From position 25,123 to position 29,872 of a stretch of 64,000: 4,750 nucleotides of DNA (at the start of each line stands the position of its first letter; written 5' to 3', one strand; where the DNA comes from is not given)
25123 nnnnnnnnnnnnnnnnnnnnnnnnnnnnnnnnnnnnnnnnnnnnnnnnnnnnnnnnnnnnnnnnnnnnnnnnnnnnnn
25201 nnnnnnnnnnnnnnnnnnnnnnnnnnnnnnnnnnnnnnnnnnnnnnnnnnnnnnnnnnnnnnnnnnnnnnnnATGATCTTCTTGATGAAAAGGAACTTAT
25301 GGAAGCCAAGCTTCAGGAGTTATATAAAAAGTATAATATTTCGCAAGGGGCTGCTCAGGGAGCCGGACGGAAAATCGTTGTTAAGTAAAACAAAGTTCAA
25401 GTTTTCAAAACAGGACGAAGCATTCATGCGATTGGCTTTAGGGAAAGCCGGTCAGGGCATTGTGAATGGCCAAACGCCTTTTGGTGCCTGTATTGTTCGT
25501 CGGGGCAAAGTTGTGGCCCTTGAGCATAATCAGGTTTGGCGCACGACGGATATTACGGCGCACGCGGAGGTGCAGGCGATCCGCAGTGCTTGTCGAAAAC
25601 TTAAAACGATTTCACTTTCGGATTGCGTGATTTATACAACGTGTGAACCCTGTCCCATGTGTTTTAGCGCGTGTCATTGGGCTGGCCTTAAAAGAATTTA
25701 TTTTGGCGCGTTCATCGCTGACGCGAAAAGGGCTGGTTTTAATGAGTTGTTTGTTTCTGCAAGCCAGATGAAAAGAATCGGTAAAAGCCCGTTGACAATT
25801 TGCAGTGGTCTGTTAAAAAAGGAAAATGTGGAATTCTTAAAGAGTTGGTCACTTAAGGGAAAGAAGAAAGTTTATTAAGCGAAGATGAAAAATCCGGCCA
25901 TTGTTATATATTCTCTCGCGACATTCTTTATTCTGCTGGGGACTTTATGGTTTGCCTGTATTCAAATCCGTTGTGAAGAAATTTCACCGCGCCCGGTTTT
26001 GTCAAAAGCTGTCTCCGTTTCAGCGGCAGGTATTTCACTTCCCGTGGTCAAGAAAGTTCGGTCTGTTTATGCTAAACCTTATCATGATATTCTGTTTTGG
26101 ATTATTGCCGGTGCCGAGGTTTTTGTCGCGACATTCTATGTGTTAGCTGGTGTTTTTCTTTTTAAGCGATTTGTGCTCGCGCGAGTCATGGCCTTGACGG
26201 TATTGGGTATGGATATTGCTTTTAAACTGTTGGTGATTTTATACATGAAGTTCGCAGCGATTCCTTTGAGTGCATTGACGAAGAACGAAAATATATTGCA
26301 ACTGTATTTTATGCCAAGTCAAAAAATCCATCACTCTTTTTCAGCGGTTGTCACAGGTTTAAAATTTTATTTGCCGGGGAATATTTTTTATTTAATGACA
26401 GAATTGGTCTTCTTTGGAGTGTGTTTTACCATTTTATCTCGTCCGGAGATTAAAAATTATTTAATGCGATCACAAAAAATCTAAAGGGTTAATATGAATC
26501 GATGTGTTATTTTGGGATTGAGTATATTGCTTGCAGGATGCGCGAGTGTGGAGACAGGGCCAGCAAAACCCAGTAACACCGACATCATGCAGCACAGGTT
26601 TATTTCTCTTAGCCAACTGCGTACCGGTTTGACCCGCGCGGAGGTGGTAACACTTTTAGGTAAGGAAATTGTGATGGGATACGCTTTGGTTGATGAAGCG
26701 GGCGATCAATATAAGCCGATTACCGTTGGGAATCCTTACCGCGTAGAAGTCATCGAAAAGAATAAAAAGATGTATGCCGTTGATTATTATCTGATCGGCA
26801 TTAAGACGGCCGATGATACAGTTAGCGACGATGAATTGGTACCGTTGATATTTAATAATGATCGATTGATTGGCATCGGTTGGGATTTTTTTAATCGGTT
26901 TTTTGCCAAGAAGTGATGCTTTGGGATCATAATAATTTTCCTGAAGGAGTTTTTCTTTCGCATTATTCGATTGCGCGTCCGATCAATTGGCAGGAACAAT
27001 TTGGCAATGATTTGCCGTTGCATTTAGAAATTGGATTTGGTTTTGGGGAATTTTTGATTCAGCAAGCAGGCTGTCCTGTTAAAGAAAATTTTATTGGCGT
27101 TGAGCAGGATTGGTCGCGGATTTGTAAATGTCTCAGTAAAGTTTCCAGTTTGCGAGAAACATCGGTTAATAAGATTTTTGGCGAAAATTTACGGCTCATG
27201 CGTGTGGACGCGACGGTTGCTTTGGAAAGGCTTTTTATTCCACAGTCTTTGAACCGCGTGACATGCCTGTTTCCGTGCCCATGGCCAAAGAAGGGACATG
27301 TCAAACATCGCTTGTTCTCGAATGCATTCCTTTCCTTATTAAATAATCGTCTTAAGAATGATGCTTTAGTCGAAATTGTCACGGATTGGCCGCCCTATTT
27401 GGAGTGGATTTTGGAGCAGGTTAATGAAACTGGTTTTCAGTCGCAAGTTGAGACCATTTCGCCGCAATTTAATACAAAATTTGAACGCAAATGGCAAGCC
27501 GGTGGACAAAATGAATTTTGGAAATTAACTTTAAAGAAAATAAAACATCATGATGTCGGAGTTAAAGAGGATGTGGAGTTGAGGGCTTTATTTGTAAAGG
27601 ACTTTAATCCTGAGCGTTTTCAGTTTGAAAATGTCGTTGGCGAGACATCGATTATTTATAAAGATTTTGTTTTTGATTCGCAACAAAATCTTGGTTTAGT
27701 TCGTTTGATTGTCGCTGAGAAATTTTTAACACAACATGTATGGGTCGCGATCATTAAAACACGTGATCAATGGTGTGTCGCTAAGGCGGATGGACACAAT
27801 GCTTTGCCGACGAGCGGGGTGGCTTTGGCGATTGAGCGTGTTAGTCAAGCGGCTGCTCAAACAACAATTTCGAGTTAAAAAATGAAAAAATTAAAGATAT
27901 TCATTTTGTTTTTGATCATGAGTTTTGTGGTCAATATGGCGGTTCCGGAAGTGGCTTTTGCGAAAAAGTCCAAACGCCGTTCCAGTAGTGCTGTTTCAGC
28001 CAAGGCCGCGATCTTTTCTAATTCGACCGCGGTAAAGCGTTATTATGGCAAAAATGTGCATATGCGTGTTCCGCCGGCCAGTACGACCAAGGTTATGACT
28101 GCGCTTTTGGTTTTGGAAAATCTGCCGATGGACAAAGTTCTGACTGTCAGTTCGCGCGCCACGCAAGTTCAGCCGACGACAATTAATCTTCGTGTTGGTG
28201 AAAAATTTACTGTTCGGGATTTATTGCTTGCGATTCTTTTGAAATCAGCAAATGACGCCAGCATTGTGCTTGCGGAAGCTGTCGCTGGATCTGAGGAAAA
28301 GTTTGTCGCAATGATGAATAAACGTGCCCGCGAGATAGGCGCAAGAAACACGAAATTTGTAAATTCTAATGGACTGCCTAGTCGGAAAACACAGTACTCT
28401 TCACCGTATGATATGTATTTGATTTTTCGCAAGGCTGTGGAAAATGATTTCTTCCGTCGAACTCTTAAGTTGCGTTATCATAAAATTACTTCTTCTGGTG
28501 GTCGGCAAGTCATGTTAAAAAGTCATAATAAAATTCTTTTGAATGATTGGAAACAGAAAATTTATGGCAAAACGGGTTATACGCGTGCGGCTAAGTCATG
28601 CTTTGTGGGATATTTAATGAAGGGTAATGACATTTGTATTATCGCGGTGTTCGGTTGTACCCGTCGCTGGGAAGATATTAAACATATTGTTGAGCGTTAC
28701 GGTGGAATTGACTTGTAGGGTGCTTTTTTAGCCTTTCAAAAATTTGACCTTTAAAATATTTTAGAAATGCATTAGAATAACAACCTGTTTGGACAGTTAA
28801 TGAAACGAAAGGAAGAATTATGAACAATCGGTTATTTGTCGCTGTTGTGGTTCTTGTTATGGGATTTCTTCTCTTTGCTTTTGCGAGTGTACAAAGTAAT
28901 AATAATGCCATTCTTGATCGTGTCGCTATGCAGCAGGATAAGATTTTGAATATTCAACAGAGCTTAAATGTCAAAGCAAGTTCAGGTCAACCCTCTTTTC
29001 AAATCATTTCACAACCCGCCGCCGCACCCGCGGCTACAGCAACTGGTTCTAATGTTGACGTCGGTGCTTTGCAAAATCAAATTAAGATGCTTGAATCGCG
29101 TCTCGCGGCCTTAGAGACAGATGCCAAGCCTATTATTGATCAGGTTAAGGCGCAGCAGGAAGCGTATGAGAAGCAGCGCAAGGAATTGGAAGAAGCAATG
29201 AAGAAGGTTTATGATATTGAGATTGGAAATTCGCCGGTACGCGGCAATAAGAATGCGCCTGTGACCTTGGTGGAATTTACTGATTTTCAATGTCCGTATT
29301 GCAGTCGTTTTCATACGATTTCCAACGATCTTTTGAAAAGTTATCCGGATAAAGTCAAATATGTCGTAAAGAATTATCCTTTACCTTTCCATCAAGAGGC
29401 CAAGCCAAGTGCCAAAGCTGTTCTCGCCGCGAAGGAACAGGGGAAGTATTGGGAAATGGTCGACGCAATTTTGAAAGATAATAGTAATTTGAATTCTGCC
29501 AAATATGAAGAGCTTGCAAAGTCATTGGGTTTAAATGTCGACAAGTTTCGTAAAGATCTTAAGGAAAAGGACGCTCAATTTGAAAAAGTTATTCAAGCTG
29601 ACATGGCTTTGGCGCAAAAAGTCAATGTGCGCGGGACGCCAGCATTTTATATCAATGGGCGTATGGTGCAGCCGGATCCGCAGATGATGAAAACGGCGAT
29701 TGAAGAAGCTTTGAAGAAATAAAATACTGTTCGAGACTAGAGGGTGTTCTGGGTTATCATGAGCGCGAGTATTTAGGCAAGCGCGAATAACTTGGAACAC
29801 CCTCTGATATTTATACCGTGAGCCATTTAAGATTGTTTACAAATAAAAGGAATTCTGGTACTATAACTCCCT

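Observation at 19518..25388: Giant secreted protein built from a proline-punctuated 29-residue repeat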

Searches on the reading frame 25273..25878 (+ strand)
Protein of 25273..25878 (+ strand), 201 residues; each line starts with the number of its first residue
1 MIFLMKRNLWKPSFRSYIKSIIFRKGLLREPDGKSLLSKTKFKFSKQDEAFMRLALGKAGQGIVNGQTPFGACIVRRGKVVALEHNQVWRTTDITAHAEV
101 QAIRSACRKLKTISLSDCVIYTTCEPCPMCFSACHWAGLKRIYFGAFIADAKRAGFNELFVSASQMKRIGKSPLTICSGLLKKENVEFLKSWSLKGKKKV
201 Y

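Call 9: search_protein_families(library=pfam, proteins=[window:25273-25878:+], max_evalue=0.001)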
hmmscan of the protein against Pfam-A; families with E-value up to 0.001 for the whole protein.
window:25273-25878:+ (201 aa): 2 families
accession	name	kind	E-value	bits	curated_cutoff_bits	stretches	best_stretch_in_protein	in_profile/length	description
PF00383.29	dCMP_cyt_deam_1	-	5.7e-26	90.8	25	1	46-145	2-101/102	Cytidine and deoxycytidylate deaminase zinc-binding region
PF14437.12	MafB19-deam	-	9.1e-23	81.2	27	1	48-164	3-121/142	MafB19-like deaminase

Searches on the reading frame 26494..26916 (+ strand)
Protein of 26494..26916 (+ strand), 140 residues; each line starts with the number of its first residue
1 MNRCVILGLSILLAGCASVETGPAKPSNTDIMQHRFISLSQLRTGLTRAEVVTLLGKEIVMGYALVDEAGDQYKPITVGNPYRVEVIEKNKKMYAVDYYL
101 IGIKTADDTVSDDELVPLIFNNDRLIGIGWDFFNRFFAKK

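Call 9: search_protein_families(library=pfam, proteins=[window:26494-26916:+], max_evalue=0.001)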
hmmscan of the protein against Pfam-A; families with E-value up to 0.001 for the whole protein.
window:26494-26916:+ (140 aa): 1 family
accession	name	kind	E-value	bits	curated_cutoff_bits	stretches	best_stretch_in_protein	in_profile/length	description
PF11399.14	DUF3192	-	6.8e-06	26.5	26.9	1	78-131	44-97/101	Protein of unknown function (DUF3192)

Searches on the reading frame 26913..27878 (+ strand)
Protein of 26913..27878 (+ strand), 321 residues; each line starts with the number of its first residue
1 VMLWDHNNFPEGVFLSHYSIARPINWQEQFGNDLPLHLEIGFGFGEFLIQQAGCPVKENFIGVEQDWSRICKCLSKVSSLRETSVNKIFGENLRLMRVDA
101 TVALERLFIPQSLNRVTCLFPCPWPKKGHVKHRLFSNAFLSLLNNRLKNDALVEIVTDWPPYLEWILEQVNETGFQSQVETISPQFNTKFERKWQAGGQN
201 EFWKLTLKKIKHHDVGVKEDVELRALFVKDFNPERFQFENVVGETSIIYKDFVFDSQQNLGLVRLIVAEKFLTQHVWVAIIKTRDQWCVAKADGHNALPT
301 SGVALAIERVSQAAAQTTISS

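Call 9: search_protein_families(library=pfam, proteins=[window:26913-27878:+], max_evalue=0.001)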
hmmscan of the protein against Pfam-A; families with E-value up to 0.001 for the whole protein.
window:26913-27878:+ (321 aa): 1 family
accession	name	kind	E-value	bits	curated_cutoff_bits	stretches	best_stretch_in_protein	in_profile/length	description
PF02390.23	Methyltransf_4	-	7.6e-36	123.6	24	1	35-200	3-169/173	Putative methyltransferase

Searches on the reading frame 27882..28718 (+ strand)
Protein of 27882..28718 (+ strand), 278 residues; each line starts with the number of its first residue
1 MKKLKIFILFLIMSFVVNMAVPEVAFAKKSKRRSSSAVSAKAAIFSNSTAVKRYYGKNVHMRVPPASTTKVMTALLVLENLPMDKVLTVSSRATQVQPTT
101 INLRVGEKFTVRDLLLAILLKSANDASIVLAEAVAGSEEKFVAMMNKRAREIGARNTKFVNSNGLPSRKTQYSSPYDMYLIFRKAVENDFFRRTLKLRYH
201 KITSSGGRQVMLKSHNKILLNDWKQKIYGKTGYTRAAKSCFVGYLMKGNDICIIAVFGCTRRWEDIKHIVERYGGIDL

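Call 9: search_protein_families(library=pfam, proteins=[window:27882-28718:+], max_evalue=0.001)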
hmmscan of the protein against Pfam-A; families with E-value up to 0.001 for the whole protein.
window:27882-28718:+ (278 aa): 2 families
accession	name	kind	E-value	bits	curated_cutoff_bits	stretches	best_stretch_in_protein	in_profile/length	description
PF00768.25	Peptidase_S11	-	3.7e-46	158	27.6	1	32-258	4-236/239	D-alanyl-D-alanine carboxypeptidase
PF13354.11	Beta-lactamase2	-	5.1e-09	36.2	22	1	52-257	10-213/214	Beta-lactamase enzyme family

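Call 15: find_encoding_contigs(protein=window:27882-28718:+, flank=10000, max_places=4)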
Protein window:27882-28718:+ (278 aa): 1 contig read that carries it; 1 place shown.
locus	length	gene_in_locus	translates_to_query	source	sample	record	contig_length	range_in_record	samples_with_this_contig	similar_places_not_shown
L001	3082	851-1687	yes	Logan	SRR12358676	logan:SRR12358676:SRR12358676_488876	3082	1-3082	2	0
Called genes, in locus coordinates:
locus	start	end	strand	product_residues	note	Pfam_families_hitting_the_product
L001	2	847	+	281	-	?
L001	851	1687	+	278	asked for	PF13354:Beta-lactamase2, PF00768:Peptidase_S11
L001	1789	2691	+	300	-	PF13098:Thioredoxin_2 (weak), PF13462:Thioredoxin_4, PF01323:DSBA, PF13743:Thioredoxin_5 (weak)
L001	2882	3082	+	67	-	?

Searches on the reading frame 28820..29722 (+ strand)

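Call 42: search_protein_families(library=pfam, proteins=[window:28820-29722:+], max_evalue=0.0001)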
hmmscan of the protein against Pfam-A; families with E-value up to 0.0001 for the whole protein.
window:28820-29722:+ (300 aa): 4 families
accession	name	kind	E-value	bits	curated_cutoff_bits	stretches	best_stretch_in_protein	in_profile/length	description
PF13462.12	Thioredoxin_4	-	1.9e-30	106.7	23.2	1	137-295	4-164/165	Thioredoxin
PF01323.26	DSBA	-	4.5e-17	62.9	25.6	1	149-289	1-185/191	DSBA-like thioredoxin domain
PF13098.12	Thioredoxin_2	-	1.3e-08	35.6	27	1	145-277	4-80/104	Thioredoxin-like domain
PF13743.12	Thioredoxin_5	-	1.5e-05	25.2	27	1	213-277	99-162/186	Thioredoxin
